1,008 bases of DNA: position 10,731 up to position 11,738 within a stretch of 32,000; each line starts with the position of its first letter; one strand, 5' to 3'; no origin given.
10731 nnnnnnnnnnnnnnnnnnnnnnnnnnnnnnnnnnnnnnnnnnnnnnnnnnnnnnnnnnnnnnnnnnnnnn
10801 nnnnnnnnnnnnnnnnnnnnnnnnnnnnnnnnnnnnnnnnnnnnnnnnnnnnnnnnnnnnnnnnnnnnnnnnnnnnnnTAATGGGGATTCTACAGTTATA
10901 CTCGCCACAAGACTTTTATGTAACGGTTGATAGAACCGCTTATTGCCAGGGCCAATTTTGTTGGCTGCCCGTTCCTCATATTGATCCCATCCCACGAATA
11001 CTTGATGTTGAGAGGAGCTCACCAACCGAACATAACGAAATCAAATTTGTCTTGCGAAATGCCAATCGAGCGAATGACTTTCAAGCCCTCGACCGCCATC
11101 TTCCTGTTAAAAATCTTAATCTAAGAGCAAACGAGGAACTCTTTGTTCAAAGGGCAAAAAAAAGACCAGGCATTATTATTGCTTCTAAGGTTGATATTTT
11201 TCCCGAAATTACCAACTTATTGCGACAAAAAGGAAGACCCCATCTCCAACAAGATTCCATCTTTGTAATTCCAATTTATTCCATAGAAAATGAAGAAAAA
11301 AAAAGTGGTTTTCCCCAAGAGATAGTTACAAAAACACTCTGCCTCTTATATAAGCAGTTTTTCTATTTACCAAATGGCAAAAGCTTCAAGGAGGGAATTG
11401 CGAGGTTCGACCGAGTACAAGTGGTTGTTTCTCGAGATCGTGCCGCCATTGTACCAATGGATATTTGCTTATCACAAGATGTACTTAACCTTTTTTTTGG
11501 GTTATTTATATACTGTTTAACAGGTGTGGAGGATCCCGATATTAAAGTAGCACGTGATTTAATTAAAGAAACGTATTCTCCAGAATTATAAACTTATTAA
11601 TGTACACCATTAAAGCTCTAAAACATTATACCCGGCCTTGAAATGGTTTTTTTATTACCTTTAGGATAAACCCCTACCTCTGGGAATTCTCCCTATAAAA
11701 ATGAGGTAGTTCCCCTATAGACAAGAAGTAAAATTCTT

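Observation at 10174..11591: Translationally coupled Panacea (DUF4065) gene plus unknown 236-aa partner at the island tip: candidate new toxin-antitoxin or defence pair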

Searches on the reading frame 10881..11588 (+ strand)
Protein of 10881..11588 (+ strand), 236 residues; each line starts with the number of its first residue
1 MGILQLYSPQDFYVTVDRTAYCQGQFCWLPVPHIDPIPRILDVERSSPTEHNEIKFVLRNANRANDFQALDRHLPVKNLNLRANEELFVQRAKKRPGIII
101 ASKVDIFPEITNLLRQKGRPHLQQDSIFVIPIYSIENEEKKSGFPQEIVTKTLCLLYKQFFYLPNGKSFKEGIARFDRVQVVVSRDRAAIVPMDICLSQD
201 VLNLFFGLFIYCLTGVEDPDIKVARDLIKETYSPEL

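Call 4: search_protein_families(library=pfam, proteins=[window:10881-11588:+], max_evalue=1)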
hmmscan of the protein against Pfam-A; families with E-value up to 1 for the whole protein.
window:10881-11588:+ (236 aa): 0 families

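Call 7: search_protein_families(library=padloc, proteins=[window:10881-11588:+], max_evalue=1)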
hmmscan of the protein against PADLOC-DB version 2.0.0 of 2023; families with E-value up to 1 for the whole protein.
window:10881-11588:+ (236 aa): 0 families

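Call 8: search_protein_families(library=ncbifam, proteins=[window:10881-11588:+], max_evalue=1)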
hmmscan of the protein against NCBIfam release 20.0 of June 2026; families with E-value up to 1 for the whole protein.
window:10881-11588:+ (236 aa): 0 families

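Call 9: search_protein_families(library=phrogs, proteins=[window:10881-11588:+], max_evalue=1)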
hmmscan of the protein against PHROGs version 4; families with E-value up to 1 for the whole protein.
window:10881-11588:+ (236 aa): 0 families

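Call 11: find_homologous_proteins(query=window:10881-11588:+, max_evalue=0.001)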
Query window:10881-11588:+ (236 aa): 86 proteins with E <= 0.001 among 233 candidates.
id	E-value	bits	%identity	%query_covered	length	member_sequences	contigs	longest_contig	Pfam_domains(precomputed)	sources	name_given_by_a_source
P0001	1.8e-112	393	100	76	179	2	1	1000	-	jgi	jgi:hypothetical protein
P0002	1.5e-111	389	72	100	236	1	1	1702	-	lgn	-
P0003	9.2e-110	384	72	98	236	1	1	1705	-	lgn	-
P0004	2.8e-106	372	67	99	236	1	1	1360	-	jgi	jgi:hypothetical protein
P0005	2.3e-94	333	61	99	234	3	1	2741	-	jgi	jgi:hypothetical protein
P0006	1.6e-93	331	61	98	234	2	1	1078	-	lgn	-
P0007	1.8e-93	330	61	99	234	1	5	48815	-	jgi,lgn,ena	jgi:hypothetical protein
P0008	4.5e-93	329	58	98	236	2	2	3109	-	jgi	-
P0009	9.6e-93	328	61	98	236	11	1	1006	-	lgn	-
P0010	1.5e-92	327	61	98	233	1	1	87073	-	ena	-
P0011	3.8e-92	326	60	100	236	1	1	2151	-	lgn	-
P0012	4.2e-92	326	60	98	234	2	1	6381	-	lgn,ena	-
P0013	1.2e-91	324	60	98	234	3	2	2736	-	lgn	-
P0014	1.5e-91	324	62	98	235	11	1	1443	-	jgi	jgi:hypothetical protein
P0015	2.4e-91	323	56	100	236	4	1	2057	-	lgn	-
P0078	4.3e-69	251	51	99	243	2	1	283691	-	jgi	-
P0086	8.8e-41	158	39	100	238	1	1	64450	-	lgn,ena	-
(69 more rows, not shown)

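Call 14: find_encoding_contigs(protein=P0086, flank=6000, max_places=3)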
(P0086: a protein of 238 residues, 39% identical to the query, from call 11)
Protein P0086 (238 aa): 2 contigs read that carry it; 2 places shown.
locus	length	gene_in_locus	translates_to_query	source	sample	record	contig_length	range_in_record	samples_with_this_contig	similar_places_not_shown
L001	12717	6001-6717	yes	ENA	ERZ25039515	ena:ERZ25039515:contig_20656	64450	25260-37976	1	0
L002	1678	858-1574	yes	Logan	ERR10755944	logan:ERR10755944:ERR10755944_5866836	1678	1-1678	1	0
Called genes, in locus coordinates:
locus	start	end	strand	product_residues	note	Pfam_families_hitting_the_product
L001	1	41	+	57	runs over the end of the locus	-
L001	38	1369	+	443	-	PF00772:DnaB (weak), PF03796:DnaB_C, PF06745:ATPase, PF13481:AAA_25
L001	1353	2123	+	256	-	-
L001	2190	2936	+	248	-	-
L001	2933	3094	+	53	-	-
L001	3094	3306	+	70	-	-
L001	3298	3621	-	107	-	-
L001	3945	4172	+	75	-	-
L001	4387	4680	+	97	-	PF18932:DUF5681 (weak)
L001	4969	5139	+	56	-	-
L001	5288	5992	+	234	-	PF13274:SocA_Panacea (weak)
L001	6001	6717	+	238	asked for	-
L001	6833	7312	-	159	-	-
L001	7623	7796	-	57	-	-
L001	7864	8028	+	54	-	-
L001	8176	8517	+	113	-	-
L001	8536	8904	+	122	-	-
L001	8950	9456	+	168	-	-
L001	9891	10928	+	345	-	PF24624:Int_N (weak), PF00589:Phage_integrase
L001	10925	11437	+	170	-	PF10544:T5orf172 (weak), PF13455:MUG113, PF12728:HTH_17 (weak)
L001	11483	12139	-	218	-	PF13483:Lactamase_B_3, PF12706:Lactamase_B_2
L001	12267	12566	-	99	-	PF01910:Thiamine_BP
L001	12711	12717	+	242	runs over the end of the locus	PF02683:DsbD_TM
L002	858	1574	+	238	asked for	-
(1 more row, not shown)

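Call 15: find_encoding_contigs(protein=P0078, flank=6000, max_places=3)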
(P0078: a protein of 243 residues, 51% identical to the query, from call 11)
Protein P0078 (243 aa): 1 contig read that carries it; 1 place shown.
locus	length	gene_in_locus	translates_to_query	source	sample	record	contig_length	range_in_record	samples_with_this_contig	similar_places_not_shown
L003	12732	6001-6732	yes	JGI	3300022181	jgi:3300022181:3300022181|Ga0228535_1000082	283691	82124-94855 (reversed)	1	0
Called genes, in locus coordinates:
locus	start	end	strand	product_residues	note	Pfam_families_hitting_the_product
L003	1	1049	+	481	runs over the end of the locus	PF01420:Methylase_S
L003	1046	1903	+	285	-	PF04326:SLFN_AlbA_2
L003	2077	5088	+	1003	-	PF04313:HSDR_N, PF00270:DEAD (weak), PF04851:ResIII, PF18766:SWI2_SNF2, PF22679:T1R_D3-like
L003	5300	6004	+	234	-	-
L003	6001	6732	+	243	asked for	-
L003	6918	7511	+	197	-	-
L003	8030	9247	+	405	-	PF00589:Phage_integrase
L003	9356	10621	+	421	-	-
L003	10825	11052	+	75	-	-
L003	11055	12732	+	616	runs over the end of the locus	PF01807:Zn_ribbon_DnaG, PF13481:AAA_25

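Call 20: predict_structure(alignment_id=A1)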
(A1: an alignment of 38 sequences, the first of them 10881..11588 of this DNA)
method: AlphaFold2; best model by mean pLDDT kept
length: 236 residues; sequences in the alignment: 38
mean_pLDDT: 87.8   pTM: 0.82
mean pLDDT of the five models: 87.8, 84.7, 84.5, 78.1, 76.6
residues with pLDDT >= 90: 122; 70-90: 98; 50-70: 15; < 50: 1
segments of 3 or more residues with pLDDT < 50: none
pLDDT, mean of each block of 10 residues (from residue 1): 84 94 96 89 79 85 83 64 83 95 88 90 91 90 91 91 90 95 92 96 95 91 84 61
secondary structure, 60 per line:
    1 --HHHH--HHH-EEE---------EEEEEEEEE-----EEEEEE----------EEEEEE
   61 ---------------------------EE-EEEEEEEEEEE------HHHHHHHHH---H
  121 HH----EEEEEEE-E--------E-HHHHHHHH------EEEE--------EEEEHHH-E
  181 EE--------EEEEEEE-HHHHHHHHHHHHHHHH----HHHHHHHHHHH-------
elements in order: H3-6 E13-15 E25-33 E39-44 E55-60 E91-101 H108-116 E127-133 H146-153 E160-163 E172-175 E180-182 E191-197 H199-214 H219-229

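Call 23: fold_search(model_id=the predicted structure, library=pdb)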
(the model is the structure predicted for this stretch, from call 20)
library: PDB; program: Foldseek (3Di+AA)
matches with E <= 10: 167; with E <= 0.001: 0
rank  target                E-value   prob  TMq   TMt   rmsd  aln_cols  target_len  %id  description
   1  5ckd_B                6.0e-03  1.00  0.31  0.61  10.1       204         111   13  E. coli MazF E24A form III (released 2016-04-06)
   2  1m1f_A                4.7e-02  0.99  0.32  0.64   8.8       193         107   11  Kid toxin protein from E.coli plasmid R1 (released 2002-11-20)
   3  4hke_A                7.4e-02  0.93  0.27  0.49   7.2       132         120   11  Crystal Structure of MoxT of Bacillus anthracis (released 2013-11-13)
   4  4mzm_C                1.2e-01  0.98  0.29  0.60   6.2       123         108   11  MazF from S. aureus crystal form I, P212121, 2.1 A (released 2014-05-28)
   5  7bxy                  1.2e-01  0.92  0.28  0.52   6.9       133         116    9  mRNA interferase from Bacillus cereus (released 2021-04-28)
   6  8ygo_C                2.6e-01  0.04  0.10  0.14  23.2       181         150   14  The complex by DSR2-CTD-SPR with NAD (released 2025-03-05)
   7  8y16_B                7.3e-01  0.05  0.13  0.05  15.5       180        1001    9  Cryo-EM structure of SARS-CoV-2 Omicron JN.1 spike protein in complex with human ACE2 (released 2024-07-03)
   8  5a6q_A                8.7e-01  0.04  0.10  0.18  16.0       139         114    8  Native structure of the LecB lectin from Pseudomonas aeruginosa strain PA14 (released 2016-05-25)
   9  4mzm_B                9.2e-01  0.66  0.29  0.59   4.3       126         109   11  MazF from S. aureus crystal form I, P212121, 2.1 A (released 2014-05-28)
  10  2wra_A                9.8e-01  0.03  0.11  0.17  15.9       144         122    8  BclA lectin from Burkholderia cenocepacia complexed with aMan1(aMan1- 6)-3Man trisaccharide (released 2009-09-29)
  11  9ekz_A                1.0e+00  0.02  0.12  0.08  19.5       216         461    6  (+)ML-SI3 bound TRPML2 in an open state (released 2025-06-18)
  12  9eky_A                1.2e+00  0.02  0.12  0.08  19.7       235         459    8  (+)ML-SI3 bound TRPML2 in a pre-open state (released 2025-06-18)
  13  2vnv_A                1.2e+00  0.02  0.12  0.16  16.1       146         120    7  Crystal structure of BclA lectin from burkholderia cenocepacia in complex with alpha-methyl-mannoside at 1.7 Angstrom  (released 2008-04-08)
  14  4aoc_A                1.2e+00  0.02  0.09  0.12  15.7       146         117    7  crystal structure of BC2L-A Lectin from Burkolderia cenocepacia in complex with methyl-heptoside (released 2012-08-15)
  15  6hrs_F                1.3e+00  0.01  0.07  0.08  17.0       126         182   10  Structure of the TRPML2 ELD at pH 4.5 (released 2019-06-19)
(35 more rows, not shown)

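Call 25: search_solved_structures(query=A1, max_evalue=10, show_alignments=3)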
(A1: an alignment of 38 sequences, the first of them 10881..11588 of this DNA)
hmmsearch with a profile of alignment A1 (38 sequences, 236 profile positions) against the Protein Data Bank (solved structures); distinct sequences matched with E-value up to 10: 0.

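Call 32: find_related_loci(query=A1, collection=genome_contigs, flank=6000)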
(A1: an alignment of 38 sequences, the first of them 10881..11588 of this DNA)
Query A1 (236 aa) in genome_contigs; peptide patterns used: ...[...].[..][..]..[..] (x = any residue, [..] = any of these).
107 stretches matched a pattern; 16 encode a relative of the query (tblastn E <= 1e-3); 16 distinct loci.
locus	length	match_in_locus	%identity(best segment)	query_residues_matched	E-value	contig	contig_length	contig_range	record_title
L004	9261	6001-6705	57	1-235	2e-97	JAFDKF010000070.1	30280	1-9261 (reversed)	MAG: Deltaproteobacteria bacterium isolate Meg22_46_Bin_1 Meg22_46_Bin_1_scaffold_8697, whole genome shotgun sequence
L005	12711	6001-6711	57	1-236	8e-96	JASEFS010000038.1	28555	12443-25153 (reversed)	MAG: Deltaproteobacteria bacterium isolate Yes49-14 NODE_560_length_28555_cov_7.907018, whole genome shotgun sequence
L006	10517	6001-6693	58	1-231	3e-95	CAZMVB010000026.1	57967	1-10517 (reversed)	MAG TPA_asm: uncultured Desulfarculales bacterium isolate binchicken_co178_57 genome assembly, contig: NODE_967_length_5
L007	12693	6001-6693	58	1-231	2e-92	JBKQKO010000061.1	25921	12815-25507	MAG: Desulfobaccales bacterium isolate CRr1A1B1C__bin_77 CRr1A1B1C_000000185060, whole genome shotgun sequence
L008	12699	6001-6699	54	1-232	5e-80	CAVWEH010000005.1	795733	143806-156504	MAG: uncultured delta proteobacterium isolate MFD01299.bin.1.95 genome assembly, contig: contig_71991, whole genome shot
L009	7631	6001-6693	48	1-231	2e-78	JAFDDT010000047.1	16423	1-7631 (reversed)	MAG: Deltaproteobacteria bacterium isolate Meg19_1012_Bin_230 Meg19_1012_Bin_230_scaffold_9451, whole genome shotgun seq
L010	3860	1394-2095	49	1-232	4e-78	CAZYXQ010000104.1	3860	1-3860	MAG TPA_asm: uncultured Gammaproteobacteria bacterium isolate binchicken_co22_138 genome assembly, contig: NODE_22033_le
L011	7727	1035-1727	49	1-231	3e-75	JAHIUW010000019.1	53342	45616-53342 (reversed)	MAG: Proteobacteria bacterium isolate MM_PC_MetaG.mb.39 MM_PC_MetaG.mb.39_k141_717533, whole genome shotgun sequence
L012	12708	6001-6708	43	1-235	2e-56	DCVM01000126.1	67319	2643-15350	MAG TPA_asm: Syntrophaceae bacterium UBA2188 UBA2188_contig_2934, whole genome shotgun sequence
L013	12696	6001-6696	38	1-235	5e-48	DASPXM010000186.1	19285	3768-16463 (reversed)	MAG TPA_asm: Verrucomicrobiia bacterium isolate SMAG_U11567 k141_830320, whole genome shotgun sequence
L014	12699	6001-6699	53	1-232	7e-79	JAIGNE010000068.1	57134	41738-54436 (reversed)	MAG: Deltaproteobacteria bacterium isolate BIN3 37597, whole genome shotgun sequence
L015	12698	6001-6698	51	1-236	1e-57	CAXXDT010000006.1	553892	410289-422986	MAG: uncultured Syntrophobacter sp. isolate 77c4d0fe-ff47-49b2-b771-50e4a4e8458d genome assembly, contig: contig_6, whol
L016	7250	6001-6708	43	1-235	5e-57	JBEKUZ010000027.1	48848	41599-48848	MAG: Thermodesulfobacteriota bacterium isolate SPRUCE 593 SPRUCE_593_27, whole genome shotgun sequence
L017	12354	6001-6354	50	1-118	2e-36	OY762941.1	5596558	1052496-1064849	MAG: uncultured Syntrophobacter sp. isolate 8beb1b32-fcc7-4ae2-b8e9-2f20d438afad genome assembly, chromosome: 1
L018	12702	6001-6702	45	1-233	1e-66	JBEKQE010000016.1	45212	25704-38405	MAG: Syntrophobacteraceae bacterium isolate SPRUCE 480 SPRUCE_480_16, whole genome shotgun sequence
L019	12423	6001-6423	27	23-178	1e-14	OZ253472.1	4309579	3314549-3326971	MAG: Dehalococcoidia bacterium isolate 530a8394-237e-405c-b316-5e5b388c5070 genome assembly, chromosome: 1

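Call 33: search_protein_representatives(alignment_id=A1)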
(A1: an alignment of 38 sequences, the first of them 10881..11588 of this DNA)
Query: 38 sequences, 236 profile positions. Proteins with E-value up to 0.001 (for the whole library): 557; up to 1e-10: 318; up to 1e-30: 59. The best 150 are listed.
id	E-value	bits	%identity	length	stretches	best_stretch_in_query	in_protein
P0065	3.0e-101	354.3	-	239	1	1-233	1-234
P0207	2.2e-80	286.0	-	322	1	1-234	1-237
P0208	1.1e-71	257.5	-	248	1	1-234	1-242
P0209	2.4e-66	240.0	-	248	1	1-233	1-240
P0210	1.2e-64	234.4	-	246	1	1-233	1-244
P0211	2.7e-64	233.3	-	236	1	2-233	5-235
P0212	2.3e-60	220.5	-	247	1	1-234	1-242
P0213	6.9e-58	212.3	-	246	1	1-235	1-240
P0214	3.3e-56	206.8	-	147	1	90-233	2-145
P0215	1.8e-55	204.4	-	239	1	16-234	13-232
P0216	1.5e-54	201.4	-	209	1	41-233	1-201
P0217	1.0e-53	198.7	-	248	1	1-233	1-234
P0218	1.2e-51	191.9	-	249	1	1-213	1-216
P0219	1.3e-51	191.8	-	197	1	1-182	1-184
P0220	3.7e-51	190.3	-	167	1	1-166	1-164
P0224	6.3e-46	173.2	-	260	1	1-232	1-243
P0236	1.9e-38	148.7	-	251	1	9-235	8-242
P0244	8.6e-36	140.0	-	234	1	1-233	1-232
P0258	7.9e-32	127.0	-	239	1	1-235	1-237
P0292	5.6e-24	101.3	-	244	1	12-234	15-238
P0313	1.4e-21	93.5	-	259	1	20-233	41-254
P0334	5.2e-19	85.1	-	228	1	10-231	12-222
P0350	1.8e-17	80.1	-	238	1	11-219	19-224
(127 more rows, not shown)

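Call 35: search_protein_families(library=pfam, alignment_id=A3, max_evalue=1)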
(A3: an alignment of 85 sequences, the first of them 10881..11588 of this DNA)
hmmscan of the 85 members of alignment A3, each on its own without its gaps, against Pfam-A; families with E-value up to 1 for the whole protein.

A. member 1, window:10881-11588:+ (236 aa): 0 families

B. families by the number of members that match (of 85 scanned): 15 families
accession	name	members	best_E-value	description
PF02452.23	PemK_toxin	3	0.0044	PemK-like, MazF-like toxin of type II toxin-antitoxin system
PF10884.14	DUF2683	1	0.028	Protein of unknown function (DUF2683)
PF22155.1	Mre11_acc_DNA_cap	1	0.056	Mre11 accessory DNA binding capping domain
PF14263.11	DUF4354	1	0.074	Domain of unknown function (DUF4354)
PF23814.1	DUF7185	1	0.074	Family of unknown function (DUF7185)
PF24541.1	Thioredox_PDIA6_C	1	0.082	PDIA6-like, C-terminal thioredoxin-like domain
PF24602.1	DUF7622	1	0.12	Domain of unknown function (DUF7622)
PF20903.3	SPL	1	0.13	Spore photoproduct lyase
PF25341.1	C2_CAPS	1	0.14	C2 domain of CAPS protein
PF06052.18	3-HAO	1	0.15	3-hydroxyanthranilic acid dioxygenase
PF01471.23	PG_binding_1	1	0.21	Putative peptidoglycan binding domain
PF13521.12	AAA_28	1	0.21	AAA domain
PF25725.1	crAss_CARG1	1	0.22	Crassvirus cargo protein 1 domain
PF06617.18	M-inducer_phosp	1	0.22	M-phase inducer phosphatase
PF10660.14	MitoNEET_N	1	0.22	Iron-containing outer mitochondrial membrane protein N-terminus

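Call 43: fold_search(model_id=the predicted structure, library=viral)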
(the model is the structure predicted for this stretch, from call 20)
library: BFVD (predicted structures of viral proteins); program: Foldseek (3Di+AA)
matches with E <= 10: 270; with E <= 0.001: 0
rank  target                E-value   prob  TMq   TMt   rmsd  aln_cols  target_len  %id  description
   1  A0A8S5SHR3            6.1e-02  0.92  0.29  0.30  11.3       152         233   12  PemK-like protein [Phage sp. ctqZP6]
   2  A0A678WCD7            1.6e-01  0.12  0.15  0.22  14.7       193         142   11  Head-tail adaptor protein [Pseudo-nitzschia multiseries DNA virus]
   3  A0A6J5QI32            1.9e-01  0.15  0.15  0.28  16.5       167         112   15  Uncharacterized protein [uncultured Caudovirales phage]
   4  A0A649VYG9            3.2e-01  0.06  0.14  0.18  17.9       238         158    9  Uncharacterized protein [Microbacterium phage Teamocil]
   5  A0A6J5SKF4            4.1e-01  0.11  0.14  0.25  12.7       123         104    6  Uncharacterized protein [uncultured Caudovirales phage]
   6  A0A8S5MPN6            4.3e-01  0.06  0.16  0.23  15.8       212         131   10  Uncharacterized protein [Siphoviridae sp. ctsIQ24]
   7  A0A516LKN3            5.7e-01  0.03  0.11  0.06  19.6       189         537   10  (no name in the UniProt tables at hand)
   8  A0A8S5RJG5            6.1e-01  0.06  0.19  0.23  13.8       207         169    9  Uncharacterized protein [virus sp. ctHG14]
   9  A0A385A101            7.6e-01  0.02  0.10  0.07  18.6       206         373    8  (no name in the UniProt tables at hand)
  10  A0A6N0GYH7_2          8.1e-01  0.07  0.17  0.06  14.3       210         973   10  (no name in the UniProt tables at hand)
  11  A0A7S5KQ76            8.6e-01  0.09  0.16  0.29  12.4       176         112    6  Uncharacterized protein [Bacteriophage DSS3_VP1]
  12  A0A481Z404            8.6e-01  0.04  0.14  0.12  17.9       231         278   10  Uncharacterized protein [Pithovirus LCPAC104]
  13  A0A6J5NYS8            9.1e-01  0.07  0.15  0.26  14.8       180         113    8  Phage protein [uncultured Caudovirales phage]
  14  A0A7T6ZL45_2          9.1e-01  0.03  0.12  0.05  16.2       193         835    8  (no name in the UniProt tables at hand)
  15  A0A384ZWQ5            9.1e-01  0.01  0.07  0.08  17.1       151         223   11  Uncharacterized protein [Dickeya phage vB_DsoM_JA13]
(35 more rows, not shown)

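Call 45: list_cluster_members(proteins=[P0208, P0210, P0224, P0236, P0244, P0258, P0292, P0313, P0334, P0350])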
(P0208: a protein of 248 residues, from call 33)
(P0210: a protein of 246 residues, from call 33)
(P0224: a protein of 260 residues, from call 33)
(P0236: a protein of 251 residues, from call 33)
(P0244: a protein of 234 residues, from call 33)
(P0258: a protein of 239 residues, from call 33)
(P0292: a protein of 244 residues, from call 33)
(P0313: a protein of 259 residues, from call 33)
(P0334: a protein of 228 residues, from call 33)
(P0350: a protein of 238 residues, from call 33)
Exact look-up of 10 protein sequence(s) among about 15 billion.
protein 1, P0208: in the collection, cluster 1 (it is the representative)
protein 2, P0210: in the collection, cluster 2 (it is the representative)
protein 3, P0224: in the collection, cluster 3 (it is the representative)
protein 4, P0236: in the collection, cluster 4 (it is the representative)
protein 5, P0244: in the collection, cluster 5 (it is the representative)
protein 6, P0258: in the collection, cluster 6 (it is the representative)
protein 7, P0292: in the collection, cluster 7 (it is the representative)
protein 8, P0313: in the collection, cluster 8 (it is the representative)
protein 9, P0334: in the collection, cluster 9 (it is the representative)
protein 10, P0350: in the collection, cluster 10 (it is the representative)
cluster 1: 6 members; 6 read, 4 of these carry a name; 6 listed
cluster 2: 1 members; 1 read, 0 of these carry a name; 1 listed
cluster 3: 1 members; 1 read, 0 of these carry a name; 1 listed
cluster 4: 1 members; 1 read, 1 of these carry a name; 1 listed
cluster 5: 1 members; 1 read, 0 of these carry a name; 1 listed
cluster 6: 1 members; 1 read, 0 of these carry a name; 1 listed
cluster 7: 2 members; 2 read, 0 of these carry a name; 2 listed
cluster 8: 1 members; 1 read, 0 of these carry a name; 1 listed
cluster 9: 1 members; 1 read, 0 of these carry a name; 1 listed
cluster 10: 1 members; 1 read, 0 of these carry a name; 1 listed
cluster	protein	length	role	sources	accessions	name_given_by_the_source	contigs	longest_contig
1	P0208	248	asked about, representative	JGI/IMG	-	hypothetical protein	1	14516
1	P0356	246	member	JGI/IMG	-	hypothetical protein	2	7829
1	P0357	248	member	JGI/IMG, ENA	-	hypothetical protein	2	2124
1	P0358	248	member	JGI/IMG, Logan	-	hypothetical protein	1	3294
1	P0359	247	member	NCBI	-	-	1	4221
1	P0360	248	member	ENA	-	-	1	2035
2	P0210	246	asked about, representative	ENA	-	-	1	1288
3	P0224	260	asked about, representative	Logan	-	-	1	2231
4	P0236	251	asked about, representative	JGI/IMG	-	hypothetical protein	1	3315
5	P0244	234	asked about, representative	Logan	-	-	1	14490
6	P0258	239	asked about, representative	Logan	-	-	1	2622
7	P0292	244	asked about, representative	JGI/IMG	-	-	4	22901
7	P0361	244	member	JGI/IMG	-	-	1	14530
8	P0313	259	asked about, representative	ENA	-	-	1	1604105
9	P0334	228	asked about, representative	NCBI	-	-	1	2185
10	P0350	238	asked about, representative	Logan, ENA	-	-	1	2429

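Call 47: find_encoding_contigs(protein=P0292, flank=5000, max_places=2)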
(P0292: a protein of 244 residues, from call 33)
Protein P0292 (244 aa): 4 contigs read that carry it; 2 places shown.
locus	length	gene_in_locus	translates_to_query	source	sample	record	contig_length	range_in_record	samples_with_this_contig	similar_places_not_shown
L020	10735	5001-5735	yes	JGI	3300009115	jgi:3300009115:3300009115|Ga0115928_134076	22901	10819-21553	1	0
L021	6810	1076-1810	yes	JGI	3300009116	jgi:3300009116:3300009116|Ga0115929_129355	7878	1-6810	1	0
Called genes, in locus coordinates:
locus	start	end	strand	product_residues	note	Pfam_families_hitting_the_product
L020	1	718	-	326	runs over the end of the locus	PF00364:Biotin_lipoyl (faint), PF25917:BSH_RND (weak), PF25919:BSH_CusB, PF25973:BSH_CzcB, PF25954:Beta-barrel_RND_2, PF25967:RND-MFP_C (faint), PF25975:CzcB_C, PF25989:YknX_C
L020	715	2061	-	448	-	PF02321:OEP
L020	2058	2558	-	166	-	PF13473:Cupredoxin_1, PF00127:Copper-bind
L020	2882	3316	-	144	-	-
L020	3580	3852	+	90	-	-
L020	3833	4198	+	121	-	-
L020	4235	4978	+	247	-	-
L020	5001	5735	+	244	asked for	-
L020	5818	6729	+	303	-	-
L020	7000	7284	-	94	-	PF13560:HTH_31 (weak), PF01381:HTH_3 (weak)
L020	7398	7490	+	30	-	-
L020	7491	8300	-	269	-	PF13276:HTH_21, PF00665:rve, PF13683:rve_3, PF13333:rve_2 (weak)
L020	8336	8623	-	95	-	PF01527:HTH_Tnp_1, PF13384:HTH_23 (faint), PF13518:HTH_28 (weak)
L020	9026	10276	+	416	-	PF07804:HipA_C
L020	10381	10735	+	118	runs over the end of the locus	PF02604:PhdYeFM_antitox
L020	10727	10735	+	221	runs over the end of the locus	PF13671:AAA_33 (weak)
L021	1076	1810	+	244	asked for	-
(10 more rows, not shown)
